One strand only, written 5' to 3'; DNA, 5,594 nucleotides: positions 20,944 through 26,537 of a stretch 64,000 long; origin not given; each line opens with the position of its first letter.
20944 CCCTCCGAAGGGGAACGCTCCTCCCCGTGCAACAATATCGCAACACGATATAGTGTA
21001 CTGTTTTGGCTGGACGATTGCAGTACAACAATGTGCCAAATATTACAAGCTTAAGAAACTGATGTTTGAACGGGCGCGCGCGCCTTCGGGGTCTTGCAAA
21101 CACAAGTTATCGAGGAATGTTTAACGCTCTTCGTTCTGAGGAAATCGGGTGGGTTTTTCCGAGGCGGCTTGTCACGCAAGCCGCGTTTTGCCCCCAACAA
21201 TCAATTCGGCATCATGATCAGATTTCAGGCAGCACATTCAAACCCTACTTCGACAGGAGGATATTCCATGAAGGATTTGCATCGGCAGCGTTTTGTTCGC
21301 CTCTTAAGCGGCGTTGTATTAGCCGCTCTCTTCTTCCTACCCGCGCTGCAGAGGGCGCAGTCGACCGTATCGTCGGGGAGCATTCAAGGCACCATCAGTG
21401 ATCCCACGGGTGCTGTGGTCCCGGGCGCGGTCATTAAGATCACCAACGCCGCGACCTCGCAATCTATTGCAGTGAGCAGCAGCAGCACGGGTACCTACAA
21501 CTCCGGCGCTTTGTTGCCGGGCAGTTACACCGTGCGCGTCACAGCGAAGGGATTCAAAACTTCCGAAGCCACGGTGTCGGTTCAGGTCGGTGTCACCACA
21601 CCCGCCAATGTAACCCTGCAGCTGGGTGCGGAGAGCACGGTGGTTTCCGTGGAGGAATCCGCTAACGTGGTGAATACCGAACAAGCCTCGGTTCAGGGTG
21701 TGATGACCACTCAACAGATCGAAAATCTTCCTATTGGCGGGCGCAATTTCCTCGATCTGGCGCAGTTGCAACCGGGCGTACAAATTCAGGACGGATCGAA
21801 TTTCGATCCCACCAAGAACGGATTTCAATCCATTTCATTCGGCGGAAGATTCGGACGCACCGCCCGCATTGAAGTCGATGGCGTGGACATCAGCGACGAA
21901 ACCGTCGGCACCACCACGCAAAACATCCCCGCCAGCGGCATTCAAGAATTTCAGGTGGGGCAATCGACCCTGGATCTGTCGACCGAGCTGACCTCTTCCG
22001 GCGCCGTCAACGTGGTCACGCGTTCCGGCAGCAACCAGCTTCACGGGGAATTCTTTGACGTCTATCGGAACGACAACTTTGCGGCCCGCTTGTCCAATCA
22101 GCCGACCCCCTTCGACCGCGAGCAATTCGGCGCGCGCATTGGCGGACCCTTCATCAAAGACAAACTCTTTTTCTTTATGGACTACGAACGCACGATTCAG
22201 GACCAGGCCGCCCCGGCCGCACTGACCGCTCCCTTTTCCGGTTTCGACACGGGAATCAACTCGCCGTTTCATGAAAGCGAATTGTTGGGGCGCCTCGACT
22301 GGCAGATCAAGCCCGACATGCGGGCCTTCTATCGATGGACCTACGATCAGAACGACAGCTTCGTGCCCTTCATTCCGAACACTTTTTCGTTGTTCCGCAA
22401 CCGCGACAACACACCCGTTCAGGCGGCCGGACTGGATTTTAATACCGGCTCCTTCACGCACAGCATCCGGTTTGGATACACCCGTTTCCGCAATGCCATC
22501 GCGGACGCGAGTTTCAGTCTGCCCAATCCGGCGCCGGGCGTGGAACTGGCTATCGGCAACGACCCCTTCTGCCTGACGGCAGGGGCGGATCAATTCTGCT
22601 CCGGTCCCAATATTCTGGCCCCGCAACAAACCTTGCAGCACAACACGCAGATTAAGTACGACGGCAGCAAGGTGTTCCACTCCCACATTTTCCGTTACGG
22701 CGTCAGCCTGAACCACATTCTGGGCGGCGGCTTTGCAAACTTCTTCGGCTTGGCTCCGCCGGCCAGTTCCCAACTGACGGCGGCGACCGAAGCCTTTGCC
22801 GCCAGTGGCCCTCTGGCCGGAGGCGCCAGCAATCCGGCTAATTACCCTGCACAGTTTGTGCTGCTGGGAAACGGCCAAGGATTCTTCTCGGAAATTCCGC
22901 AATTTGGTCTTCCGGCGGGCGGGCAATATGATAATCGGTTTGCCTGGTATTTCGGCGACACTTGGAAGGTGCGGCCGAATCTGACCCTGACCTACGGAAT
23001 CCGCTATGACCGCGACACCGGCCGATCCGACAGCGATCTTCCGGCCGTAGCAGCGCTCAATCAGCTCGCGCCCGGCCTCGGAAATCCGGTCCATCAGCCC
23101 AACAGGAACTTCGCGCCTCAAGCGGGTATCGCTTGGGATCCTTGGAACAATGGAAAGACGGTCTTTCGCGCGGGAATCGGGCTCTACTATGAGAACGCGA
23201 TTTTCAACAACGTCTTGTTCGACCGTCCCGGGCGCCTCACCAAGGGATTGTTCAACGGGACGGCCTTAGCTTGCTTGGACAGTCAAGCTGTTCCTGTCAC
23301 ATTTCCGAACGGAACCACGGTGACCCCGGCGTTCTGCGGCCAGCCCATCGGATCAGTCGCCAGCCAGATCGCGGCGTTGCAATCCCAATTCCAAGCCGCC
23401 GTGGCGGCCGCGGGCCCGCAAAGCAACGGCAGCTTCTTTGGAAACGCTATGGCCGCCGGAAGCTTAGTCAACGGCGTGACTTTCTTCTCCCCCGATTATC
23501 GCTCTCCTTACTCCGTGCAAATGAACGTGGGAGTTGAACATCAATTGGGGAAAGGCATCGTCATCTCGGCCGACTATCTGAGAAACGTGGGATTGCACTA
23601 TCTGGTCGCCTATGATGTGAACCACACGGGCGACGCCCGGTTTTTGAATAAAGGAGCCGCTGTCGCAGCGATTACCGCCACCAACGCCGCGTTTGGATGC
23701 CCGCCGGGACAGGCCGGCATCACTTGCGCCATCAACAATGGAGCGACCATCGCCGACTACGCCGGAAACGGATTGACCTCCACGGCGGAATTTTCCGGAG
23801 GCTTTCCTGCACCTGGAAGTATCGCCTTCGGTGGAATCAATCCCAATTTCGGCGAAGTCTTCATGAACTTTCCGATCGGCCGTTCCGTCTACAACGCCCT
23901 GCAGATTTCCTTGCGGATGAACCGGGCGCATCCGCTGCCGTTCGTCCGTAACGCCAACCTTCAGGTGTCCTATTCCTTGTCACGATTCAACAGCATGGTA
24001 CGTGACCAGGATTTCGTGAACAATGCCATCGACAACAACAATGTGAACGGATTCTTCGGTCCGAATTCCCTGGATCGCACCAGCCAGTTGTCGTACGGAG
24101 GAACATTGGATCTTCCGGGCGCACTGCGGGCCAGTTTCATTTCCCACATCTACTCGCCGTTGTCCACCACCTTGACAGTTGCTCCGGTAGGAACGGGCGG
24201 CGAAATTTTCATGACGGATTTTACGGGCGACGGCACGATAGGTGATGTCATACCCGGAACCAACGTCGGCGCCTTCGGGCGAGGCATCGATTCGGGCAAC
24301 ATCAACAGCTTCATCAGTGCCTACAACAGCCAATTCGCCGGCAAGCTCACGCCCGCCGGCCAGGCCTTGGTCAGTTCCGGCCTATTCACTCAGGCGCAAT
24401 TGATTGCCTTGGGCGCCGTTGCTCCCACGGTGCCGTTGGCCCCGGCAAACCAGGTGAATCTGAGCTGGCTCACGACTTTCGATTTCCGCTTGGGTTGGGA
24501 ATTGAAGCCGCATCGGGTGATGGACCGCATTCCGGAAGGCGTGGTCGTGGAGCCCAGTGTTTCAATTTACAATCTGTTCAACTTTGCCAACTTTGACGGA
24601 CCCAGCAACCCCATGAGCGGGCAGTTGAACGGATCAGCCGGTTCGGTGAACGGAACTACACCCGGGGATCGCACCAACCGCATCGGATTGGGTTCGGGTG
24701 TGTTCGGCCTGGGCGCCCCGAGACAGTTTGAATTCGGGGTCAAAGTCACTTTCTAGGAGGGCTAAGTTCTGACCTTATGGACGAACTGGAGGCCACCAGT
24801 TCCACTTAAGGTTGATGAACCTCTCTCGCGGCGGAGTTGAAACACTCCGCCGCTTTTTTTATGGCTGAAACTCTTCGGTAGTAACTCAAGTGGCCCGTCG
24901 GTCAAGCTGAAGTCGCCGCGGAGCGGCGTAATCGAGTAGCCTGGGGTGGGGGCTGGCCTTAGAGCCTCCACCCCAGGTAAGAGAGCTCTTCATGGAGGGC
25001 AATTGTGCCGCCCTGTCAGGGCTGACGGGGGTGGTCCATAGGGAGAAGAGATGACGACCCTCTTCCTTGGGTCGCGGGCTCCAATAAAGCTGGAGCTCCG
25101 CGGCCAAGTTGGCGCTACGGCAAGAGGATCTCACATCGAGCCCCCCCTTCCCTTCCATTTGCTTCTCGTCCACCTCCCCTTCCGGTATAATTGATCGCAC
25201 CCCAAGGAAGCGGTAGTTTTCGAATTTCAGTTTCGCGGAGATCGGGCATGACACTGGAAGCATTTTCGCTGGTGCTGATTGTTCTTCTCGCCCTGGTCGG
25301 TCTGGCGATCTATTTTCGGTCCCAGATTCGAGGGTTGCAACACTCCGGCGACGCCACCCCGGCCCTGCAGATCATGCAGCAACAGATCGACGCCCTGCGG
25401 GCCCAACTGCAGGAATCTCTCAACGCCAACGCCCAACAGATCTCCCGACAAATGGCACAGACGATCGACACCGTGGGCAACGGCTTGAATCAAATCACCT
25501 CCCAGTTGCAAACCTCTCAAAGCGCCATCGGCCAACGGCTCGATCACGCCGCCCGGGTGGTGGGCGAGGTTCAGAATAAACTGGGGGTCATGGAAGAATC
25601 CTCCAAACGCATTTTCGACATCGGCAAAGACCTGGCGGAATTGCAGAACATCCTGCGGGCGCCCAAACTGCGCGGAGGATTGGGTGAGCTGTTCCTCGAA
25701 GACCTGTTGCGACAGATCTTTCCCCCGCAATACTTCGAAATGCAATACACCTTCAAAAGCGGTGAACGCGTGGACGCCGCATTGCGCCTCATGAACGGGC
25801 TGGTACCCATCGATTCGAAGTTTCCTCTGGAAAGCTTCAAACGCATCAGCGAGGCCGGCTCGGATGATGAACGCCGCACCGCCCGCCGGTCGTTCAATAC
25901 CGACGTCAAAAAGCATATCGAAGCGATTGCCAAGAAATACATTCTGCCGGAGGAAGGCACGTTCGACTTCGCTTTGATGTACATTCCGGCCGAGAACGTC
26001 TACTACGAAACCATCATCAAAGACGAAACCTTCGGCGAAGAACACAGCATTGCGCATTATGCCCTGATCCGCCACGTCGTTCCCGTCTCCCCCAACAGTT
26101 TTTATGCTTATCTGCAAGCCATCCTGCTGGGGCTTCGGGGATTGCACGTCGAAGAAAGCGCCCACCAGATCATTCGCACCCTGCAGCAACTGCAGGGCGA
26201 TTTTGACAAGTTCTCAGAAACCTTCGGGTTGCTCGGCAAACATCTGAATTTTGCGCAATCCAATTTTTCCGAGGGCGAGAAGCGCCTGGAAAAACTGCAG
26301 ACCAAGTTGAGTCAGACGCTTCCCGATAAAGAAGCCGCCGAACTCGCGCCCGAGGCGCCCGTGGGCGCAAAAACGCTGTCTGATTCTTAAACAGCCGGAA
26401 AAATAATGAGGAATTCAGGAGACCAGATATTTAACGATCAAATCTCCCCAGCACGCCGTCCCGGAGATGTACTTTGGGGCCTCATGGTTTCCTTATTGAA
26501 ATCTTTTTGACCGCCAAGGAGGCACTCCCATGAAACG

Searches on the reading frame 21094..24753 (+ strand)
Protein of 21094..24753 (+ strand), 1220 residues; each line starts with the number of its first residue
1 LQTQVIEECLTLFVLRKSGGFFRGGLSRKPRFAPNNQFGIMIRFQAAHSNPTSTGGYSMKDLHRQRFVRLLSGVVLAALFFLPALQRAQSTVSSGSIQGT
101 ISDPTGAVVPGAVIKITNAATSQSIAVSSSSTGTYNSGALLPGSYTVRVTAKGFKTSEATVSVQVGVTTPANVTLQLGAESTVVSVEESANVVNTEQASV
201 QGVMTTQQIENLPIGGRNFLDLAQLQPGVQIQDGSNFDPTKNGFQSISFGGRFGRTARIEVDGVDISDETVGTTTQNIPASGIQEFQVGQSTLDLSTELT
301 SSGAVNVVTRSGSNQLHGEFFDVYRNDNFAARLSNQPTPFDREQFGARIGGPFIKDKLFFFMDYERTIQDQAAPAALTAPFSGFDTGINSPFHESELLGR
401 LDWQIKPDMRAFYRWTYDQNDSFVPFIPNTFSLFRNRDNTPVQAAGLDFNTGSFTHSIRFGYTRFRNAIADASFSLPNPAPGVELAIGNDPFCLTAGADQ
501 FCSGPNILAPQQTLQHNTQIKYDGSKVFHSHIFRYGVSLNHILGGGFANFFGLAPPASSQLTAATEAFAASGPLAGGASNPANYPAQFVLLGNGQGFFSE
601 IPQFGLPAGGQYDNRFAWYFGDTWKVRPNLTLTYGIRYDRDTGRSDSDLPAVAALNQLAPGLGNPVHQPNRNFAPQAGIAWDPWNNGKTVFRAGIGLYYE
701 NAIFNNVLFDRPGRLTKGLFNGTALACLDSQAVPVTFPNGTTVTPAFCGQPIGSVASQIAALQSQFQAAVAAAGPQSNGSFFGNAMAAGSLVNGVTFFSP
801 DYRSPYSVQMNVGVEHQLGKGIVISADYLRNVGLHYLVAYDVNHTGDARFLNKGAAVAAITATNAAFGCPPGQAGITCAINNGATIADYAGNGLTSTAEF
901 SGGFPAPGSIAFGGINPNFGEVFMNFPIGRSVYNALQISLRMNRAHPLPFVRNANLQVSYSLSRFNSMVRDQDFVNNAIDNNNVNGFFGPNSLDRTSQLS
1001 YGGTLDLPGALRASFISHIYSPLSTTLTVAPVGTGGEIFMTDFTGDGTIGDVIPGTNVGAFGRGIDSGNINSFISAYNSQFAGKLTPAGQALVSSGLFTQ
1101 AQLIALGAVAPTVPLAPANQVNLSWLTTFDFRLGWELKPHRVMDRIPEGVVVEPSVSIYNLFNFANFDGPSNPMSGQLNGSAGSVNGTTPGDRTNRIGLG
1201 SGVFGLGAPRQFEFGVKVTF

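Call 17: search_protein_families(library=pfam, proteins=[window:21094-24753:+], max_evalue=0.001)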
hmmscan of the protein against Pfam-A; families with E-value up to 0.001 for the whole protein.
window:21094-24753:+ (1220 aa): 3 families
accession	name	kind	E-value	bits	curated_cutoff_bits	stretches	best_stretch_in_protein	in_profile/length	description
PF25183.1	OMP_b-brl_4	-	1.5e-68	232.5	30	2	390-1188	150-830/838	Outer membrane beta barrel domain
PF13620.12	CarboxypepD_reg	-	1e-17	64.6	32.3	1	96-176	1-82/82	Carboxypeptidase regulatory-like domain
PF13715.12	CarbopepD_reg_2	-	0.00022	21.6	32.2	1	97-176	1-77/88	CarboxypepD_reg-like domain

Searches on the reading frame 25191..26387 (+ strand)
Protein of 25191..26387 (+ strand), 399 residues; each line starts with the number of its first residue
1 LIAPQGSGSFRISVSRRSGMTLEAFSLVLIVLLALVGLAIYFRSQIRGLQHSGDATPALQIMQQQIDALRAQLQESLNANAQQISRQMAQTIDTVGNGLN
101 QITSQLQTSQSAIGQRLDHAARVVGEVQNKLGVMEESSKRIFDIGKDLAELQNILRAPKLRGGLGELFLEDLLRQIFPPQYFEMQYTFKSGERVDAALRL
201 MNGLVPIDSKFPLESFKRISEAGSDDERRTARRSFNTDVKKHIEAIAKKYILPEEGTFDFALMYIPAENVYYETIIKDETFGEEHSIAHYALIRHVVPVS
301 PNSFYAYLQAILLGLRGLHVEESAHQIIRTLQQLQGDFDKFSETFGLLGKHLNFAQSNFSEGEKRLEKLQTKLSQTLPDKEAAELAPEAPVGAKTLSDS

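Call 17: search_protein_families(library=pfam, proteins=[window:25191-26387:+], max_evalue=0.001)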
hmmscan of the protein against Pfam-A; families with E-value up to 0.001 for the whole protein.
window:25191-26387:+ (399 aa): 2 families
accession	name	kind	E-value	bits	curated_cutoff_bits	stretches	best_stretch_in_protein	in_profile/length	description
PF02646.22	RmuC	-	1e-51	176.2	26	1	99-374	7-279/291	RmuC family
PF05565.16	Sipho_Gp157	-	0.00028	21.3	28.6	0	311-374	12-74/162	Siphovirus Gp157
